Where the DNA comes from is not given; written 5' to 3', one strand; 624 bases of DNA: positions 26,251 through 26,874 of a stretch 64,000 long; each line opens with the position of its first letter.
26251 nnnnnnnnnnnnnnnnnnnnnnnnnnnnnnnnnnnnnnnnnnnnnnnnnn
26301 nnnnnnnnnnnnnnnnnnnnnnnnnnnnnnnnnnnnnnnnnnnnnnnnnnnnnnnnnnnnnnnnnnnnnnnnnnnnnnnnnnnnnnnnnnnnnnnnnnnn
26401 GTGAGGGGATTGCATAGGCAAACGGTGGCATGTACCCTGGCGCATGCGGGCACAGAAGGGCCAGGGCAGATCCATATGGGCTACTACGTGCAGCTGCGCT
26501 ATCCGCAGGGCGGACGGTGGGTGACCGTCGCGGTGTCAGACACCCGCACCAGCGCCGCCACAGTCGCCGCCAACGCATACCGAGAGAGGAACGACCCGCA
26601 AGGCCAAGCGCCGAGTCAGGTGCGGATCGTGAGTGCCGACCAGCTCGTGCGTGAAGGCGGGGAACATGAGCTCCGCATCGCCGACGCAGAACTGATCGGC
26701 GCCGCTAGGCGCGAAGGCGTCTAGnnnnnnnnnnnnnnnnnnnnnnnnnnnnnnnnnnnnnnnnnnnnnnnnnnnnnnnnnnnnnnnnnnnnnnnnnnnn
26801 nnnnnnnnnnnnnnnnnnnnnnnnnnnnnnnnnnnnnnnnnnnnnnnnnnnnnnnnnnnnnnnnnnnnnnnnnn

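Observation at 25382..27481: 2.1 kb low-coding islet on the 3' side of tRNA-Ser(CGA)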

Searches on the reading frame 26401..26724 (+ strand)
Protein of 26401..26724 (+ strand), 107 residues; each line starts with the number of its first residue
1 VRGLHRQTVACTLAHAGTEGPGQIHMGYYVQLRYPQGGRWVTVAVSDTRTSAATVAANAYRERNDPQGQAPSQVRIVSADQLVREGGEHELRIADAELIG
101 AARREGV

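Call 7: search_protein_families(library=pfam, proteins=[window:26401-26724:+], max_evalue=1)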
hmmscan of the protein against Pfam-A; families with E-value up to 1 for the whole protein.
window:26401-26724:+ (107 aa): 1 family
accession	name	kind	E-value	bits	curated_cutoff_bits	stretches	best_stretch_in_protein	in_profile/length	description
PF06333.17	Med13_C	-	0.19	11.4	26.1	1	25-75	35-81/325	Mediator complex subunit 13 C-terminal domain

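Call 15: find_homologous_proteins(query=window:26401-26724:+, max_evalue=0.01)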
Query window:26401-26724:+ (107 aa): 29 proteins with E <= 0.01 among 35 candidates.
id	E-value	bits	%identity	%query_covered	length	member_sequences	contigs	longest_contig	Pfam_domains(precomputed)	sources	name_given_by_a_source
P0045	6.5e-45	169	100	77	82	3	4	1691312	-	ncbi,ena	-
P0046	1.3e-43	165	75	99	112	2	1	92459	-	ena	-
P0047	2.4e-39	151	87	79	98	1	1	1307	-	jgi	jgi:hypothetical protein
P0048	2.6e-39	151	93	75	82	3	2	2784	-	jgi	jgi:hypothetical protein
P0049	3.1e-39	151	79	86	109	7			-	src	-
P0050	3.9e-39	151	87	79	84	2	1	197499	-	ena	-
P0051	5.6e-39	150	86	79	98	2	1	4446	-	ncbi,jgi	jgi:hypothetical protein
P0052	7.7e-38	147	85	79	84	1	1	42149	-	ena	-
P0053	1.8e-37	145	83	82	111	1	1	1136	-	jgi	jgi:hypothetical protein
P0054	2.0e-37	145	88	76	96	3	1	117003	-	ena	-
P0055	2.8e-37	145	87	77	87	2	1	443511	-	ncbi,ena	-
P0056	2.0e-36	142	85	79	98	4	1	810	-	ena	-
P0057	2.9e-36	142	85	77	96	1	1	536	-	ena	-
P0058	1.1e-35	140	82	78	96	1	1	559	-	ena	-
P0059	3.0e-35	138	82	79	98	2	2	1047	-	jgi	jgi:hypothetical protein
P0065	8.7e-31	124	73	79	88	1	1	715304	-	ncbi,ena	-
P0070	9.4e-29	117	71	75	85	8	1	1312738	-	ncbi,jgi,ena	jgi:hypothetical protein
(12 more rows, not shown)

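Call 18: find_encoding_contigs(protein=P0045, flank=6000, max_places=4)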
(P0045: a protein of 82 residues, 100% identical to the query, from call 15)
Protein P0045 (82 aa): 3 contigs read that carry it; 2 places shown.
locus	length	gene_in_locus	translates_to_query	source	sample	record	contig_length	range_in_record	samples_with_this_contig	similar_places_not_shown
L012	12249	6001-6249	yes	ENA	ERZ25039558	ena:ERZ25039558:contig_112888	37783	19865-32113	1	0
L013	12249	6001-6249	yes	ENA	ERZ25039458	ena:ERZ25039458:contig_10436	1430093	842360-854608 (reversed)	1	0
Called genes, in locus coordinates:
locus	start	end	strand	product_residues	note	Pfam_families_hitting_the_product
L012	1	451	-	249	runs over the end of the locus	PF05988:DUF899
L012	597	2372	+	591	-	PF00015:MCPsignal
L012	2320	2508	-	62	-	-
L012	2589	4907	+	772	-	PF01734:Patatin, PF11856:DUF3376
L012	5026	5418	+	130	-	-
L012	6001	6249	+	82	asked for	-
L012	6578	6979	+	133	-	-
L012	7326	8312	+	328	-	PF02771:Acyl-CoA_dh_N, PF02770:Acyl-CoA_dh_M, PF00441:Acyl-CoA_dh_1, PF08028:Acyl-CoA_dh_2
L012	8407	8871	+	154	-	-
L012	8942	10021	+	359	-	-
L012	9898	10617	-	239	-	PF00378:ECH_1, PF16113:ECH_2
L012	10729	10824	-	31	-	-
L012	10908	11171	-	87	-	-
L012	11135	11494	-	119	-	PF00005:ABC_tran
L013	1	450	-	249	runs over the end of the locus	PF05988:DUF899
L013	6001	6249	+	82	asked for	-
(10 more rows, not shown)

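Call 19: find_encoding_contigs(protein=P0055, flank=6000, max_places=2)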
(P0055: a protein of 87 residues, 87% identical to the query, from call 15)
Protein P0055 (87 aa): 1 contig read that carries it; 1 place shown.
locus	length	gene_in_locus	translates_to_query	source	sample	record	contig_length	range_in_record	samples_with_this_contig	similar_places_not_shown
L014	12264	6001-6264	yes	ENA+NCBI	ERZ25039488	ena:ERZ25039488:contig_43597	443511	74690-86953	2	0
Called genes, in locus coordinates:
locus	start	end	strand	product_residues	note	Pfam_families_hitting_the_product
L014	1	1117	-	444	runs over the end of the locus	PF12307:DUF3631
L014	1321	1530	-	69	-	PF12728:HTH_17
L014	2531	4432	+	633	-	-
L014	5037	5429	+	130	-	PF05119:Terminase_4 (weak)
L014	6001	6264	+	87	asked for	-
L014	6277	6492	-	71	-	-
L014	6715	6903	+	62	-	-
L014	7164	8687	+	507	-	PF00015:MCPsignal, PF22673:MCP-like_PDC_1, PF02743:dCache_1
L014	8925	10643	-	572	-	PF08447:PAS_3, PF13426:PAS_9 (weak), PF00990:GGDEF, PF00563:EAL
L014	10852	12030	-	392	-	PF07992:Pyr_redox_2 (faint)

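Call 20: find_encoding_contigs(protein=P0070, flank=6000, max_places=2)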
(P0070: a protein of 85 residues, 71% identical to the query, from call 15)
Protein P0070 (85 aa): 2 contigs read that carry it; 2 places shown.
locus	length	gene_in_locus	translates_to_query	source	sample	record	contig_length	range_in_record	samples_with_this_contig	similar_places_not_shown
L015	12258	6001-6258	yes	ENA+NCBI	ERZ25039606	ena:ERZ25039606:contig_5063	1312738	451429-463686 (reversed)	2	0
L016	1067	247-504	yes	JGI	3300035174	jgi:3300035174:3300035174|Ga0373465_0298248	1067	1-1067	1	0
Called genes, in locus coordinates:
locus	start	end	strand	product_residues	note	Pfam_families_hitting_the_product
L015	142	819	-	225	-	-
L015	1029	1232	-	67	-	PF00196:GerE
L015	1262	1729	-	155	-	PF00072:Response_reg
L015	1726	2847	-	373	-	PF23539:DUF7134 (weak), PF07730:HisKA_3, PF13581:HATPase_c_2 (faint), PF02518:HATPase_c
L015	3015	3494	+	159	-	PF18678:AOC_like (faint)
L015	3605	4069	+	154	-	-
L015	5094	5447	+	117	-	PF05119:Terminase_4 (weak)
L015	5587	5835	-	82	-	PF09851:SHOCT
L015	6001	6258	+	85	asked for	-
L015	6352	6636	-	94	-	-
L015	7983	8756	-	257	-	PF02481:DNA_processg_A, PF17782:WHD_DprA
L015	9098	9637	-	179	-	PF01078:Mg_chelatase, PF13335:Mg_chelatase_C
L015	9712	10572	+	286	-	-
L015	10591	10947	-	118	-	PF08378:NERD (weak), PF02021:UPF0102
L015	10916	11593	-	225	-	PF01351:RNase_HII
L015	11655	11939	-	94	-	PF10502:Peptidase_S26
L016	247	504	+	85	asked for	-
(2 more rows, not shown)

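Call 21: find_encoding_contigs(protein=P0065, flank=6000, max_places=2)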
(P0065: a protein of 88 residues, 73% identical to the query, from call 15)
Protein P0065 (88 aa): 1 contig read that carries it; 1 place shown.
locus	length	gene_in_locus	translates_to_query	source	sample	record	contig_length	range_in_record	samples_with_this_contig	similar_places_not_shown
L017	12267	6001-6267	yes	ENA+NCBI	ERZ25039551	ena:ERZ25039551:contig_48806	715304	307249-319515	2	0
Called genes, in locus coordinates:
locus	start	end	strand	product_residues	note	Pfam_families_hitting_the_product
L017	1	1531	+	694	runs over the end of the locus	PF00990:GGDEF, PF13487:HD_5, PF01966:HD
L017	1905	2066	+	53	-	-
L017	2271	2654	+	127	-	PF07238:PilZ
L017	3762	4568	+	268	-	-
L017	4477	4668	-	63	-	-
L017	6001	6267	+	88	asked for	-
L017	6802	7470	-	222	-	-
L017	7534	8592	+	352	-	PF00989:PAS (weak), PF13188:PAS_8 (weak), PF08448:PAS_4 (weak), PF13426:PAS_9, PF08447:PAS_3, PF00196:GerE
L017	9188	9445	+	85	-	-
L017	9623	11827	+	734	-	PF13191:AAA_16 (weak), PF13401:AAA_22 (faint), PF25873:WHD_MalT, PF17874:TPR_MalT (weak), PF00196:GerE (weak)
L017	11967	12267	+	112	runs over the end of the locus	-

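Call 22: find_encoding_contigs(protein=P0050, flank=6000, max_places=2)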
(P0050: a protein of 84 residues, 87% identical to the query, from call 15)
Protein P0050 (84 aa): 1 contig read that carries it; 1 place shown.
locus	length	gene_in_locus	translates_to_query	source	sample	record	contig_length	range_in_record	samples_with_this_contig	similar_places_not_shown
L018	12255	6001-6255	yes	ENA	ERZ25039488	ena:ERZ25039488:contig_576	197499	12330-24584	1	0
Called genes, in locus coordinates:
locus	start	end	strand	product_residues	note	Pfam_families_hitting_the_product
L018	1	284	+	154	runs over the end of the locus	-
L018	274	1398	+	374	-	PF01168:Ala_racemase_N, PF14031:D-ser_dehydrat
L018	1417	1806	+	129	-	PF01042:Ribonuc_L-PSP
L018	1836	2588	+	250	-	PF00106:adh_short, PF13561:adh_short_C2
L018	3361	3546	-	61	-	-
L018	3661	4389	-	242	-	PF11139:SfLAP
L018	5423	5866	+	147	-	-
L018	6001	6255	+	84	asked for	-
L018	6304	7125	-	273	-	PF00353:HemolysinCabind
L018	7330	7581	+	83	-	-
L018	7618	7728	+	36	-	-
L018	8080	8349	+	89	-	-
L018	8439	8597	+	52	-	PF07992:Pyr_redox_2 (weak)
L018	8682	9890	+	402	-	PF07992:Pyr_redox_2, PF13738:Pyr_redox_3, PF00070:Pyr_redox, PF02852:Pyr_redox_dim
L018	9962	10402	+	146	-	PF16697:Yop-YscD_cpl, PF00498:FHA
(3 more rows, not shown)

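Call 39: search_protein_families(library=phrogs, proteins=[L014:4680-5429:+, L014:2531-4432:+, L014:1321-1584:-, L014:6277-6513:-, L015:5094-5447:+, L015:6352-6636:-, L015:3605-4069:+], max_evalue=0.01)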
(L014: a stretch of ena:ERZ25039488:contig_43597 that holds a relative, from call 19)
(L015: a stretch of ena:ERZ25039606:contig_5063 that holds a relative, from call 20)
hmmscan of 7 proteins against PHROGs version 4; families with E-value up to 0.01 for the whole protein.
L014:4680-5429:+ (249 aa): 1 family
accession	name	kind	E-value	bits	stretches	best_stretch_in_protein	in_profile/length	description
phrog_83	-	head and packaging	0.0044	17.5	1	157-198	143-184/246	terminase small subunit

L014:2531-4432:+ (633 aa): 0 families

L014:1321-1584:- (87 aa): 9 families
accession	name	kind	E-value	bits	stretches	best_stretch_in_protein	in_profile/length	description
phrog_66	-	integration and excision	4.5e-10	40.8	1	21-81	84-141/412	excisionase and transcriptional regulator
phrog_2907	-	integration and excision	2.5e-05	25.6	1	28-68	4-44/117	excisionase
phrog_1840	-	integration and excision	0.00011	23.6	1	27-79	3-52/90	excisionase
phrog_575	-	integration and excision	0.00034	21.7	1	30-72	13-55/71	Cox-like excisionase and repressor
phrog_57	-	head and packaging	0.00041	21.3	1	23-78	5-57/199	terminase small subunit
phrog_10045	-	DNA, RNA and nucleotide metabolism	0.00048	20.9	1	26-58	16-48/74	HTH DNA binding protein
phrog_28156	-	unknown function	0.00078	20.5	1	29-78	8-54/156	-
phrog_2474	-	transcription regulation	0.002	19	1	21-66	39-84/118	MerR-like transcriptional regulator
phrog_7735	-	integration and excision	0.0034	18.7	1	28-81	3-51/99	excisionase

L014:6277-6513:- (78 aa): 0 families

L015:5094-5447:+ (117 aa): 1 family
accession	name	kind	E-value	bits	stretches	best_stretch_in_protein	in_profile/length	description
phrog_83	-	head and packaging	0.00026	21.6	1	25-68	143-186/246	terminase small subunit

L015:6352-6636:- (94 aa): 0 families

L015:3605-4069:+ (154 aa): 0 families

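Call 59: search_protein_families(library=pfam, proteins=[L014:4680-5429:+, L014:2531-4432:+, L014:5437-5781:+, L014:6277-6513:-, L015:6352-6636:-, L015:3605-4069:+], max_evalue=0.01)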
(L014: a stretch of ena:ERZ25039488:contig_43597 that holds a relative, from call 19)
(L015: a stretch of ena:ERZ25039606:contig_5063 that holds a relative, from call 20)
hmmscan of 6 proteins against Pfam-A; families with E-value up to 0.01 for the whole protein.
L014:4680-5429:+ (249 aa): 1 family
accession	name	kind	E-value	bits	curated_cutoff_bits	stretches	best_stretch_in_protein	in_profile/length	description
PF05119.17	Terminase_4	-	1.8e-06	28.7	24.7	1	126-197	23-93/98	Phage terminase, small subunit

L014:2531-4432:+ (633 aa): 0 families

L014:5437-5781:+ (114 aa): 0 families

L014:6277-6513:- (78 aa): 0 families

L015:6352-6636:- (94 aa): 0 families

L015:3605-4069:+ (154 aa): 0 families
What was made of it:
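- L014 also carries a Pfam-significant Terminase_4 gene (call 59), an HTH_17 excisionase-like gene (phrog_66, E 4.5e-10, call 39) and a DUF3631 gene (call 19).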

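Call 61: find_encoding_contigs(protein=P0054, flank=10000, max_places=1)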
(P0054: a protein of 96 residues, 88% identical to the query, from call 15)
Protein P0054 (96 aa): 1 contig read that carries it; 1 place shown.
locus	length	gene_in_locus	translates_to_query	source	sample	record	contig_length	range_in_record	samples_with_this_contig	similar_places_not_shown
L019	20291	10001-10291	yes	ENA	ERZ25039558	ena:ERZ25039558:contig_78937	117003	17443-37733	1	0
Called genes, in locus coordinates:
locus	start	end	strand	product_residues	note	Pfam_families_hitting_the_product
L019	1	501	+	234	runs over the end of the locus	-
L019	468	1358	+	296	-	PF04191:PEMT, PF04140:ICMT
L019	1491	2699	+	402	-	PF01738:DLH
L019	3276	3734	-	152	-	PF13404:HTH_AsnC-type, PF13412:HTH_24, PF01037:AsnC_trans_reg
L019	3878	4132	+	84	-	PF03591:AzlC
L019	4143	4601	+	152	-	-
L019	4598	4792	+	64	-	-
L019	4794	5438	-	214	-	PF00491:Arginase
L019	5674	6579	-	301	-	PF00561:Abhydrolase_1 (faint), PF00326:Peptidase_S9 (weak), PF01738:DLH (faint), PF12146:Hydrolase_4 (weak)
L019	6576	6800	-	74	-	-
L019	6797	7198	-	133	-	-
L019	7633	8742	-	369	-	PF01494:FAD_binding_3, PF21274:Rng_hyd_C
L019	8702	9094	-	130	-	PF01266:DAO (weak), PF01494:FAD_binding_3, PF13450:NAD_binding_8 (weak)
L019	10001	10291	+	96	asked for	-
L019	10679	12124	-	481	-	PF00672:HAMP, PF00512:HisKA, PF02518:HATPase_c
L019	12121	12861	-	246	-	PF23198:PDE8A_N (weak), PF00072:Response_reg, PF00486:Trans_reg_C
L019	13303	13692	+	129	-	-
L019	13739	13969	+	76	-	-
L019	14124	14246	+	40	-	-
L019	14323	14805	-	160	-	PF14376:Haem_bd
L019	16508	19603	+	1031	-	PF00496:SBP_bac_5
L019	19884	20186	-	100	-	-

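Call 62: find_encoding_contigs(protein=P0046, flank=10000, max_places=1)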
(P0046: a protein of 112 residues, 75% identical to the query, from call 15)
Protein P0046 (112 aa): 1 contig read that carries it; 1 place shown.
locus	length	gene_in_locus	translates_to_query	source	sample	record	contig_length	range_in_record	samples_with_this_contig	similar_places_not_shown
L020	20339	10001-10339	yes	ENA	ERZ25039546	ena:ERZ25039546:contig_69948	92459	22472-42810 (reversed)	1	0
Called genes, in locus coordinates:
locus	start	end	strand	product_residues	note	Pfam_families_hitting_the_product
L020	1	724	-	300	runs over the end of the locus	PF04185:Phosphoesterase (weak)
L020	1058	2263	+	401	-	PF06823:DUF1236 (faint), PF01436:NHL (faint)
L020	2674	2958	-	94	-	-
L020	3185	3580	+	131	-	PF09851:SHOCT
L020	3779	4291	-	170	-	PF03640:Lipoprotein_15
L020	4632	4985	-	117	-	-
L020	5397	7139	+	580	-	PF00015:MCPsignal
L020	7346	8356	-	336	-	-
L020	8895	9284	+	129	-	-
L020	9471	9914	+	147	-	-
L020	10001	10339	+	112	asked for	-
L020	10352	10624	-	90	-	-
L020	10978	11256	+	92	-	-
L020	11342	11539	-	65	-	PF20432:Xre-like-HTH (faint), PF12844:HTH_19, PF13560:HTH_31, PF13443:HTH_26, PF01381:HTH_3, PF13412:HTH_24 (faint)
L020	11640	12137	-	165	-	-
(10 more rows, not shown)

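Call 63: find_encoding_contigs(protein=P0052, flank=10000, max_places=1)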
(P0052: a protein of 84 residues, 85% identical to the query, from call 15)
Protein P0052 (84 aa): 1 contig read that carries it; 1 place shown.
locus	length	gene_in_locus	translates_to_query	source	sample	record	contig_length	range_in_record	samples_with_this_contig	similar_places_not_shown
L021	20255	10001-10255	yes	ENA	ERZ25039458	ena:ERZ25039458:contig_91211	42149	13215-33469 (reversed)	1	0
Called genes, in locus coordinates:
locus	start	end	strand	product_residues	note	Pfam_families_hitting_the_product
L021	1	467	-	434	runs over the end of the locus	PF07693:KAP_NTPase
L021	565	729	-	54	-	PF00111:Fer2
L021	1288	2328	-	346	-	PF03473:MOSC, PF03475:YiiM_3-alpha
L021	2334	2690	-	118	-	-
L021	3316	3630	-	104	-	PF00188:CAP (weak)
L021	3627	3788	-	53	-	-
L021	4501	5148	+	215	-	PF07690:MFS_1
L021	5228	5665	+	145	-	-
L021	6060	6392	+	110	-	PF17042:NBD_C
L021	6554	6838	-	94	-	-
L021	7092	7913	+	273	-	PF01168:Ala_racemase_N, PF14031:D-ser_dehydrat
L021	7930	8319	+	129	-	PF01042:Ribonuc_L-PSP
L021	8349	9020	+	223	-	PF00106:adh_short, PF13561:adh_short_C2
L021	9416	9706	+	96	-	-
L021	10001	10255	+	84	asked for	-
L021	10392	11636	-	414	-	PF00211:Guanylate_cyc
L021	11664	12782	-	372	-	-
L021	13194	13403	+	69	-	PF13620:CarboxypepD_reg, PF13715:CarbopepD_reg_2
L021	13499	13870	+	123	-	-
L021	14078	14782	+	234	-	-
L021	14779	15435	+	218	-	PF04984:Phage_sheath_1, PF17482:Phage_sheath_1C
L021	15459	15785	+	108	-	PF06841:Phage_T4_gp19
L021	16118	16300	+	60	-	-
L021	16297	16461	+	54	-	-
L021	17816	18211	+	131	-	-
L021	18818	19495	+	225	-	PF19266:CIS_tube, PF01476:LysM (weak)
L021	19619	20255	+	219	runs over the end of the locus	PF05954:Phage_GPD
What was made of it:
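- Several 82-aa homologues sit in neighbourhoods with no mobile-element genes (L019, L021; calls 61, 63).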

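Call 75: search_protein_families(library=padloc, proteins=[L014:2531-4432:+, L014:5437-5781:+, L014:6277-6513:-, L015:6352-6636:-], max_evalue=0.01)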
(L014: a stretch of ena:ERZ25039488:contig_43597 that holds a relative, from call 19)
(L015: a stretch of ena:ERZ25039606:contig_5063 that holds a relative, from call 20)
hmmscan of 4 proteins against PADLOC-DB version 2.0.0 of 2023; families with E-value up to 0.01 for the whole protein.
L014:2531-4432:+ (633 aa): 0 families

L014:5437-5781:+ (114 aa): 0 families

L014:6277-6513:- (78 aa): 0 families

L015:6352-6636:- (94 aa): 0 families

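Call 80: search_dna_similar(query=L014:4680-5426:+, collection=phages, mode=protein, max_evalue=0.001, max_rows=10)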
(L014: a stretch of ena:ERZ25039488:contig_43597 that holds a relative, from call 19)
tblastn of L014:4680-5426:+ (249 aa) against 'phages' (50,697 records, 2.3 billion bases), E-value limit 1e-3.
No match.
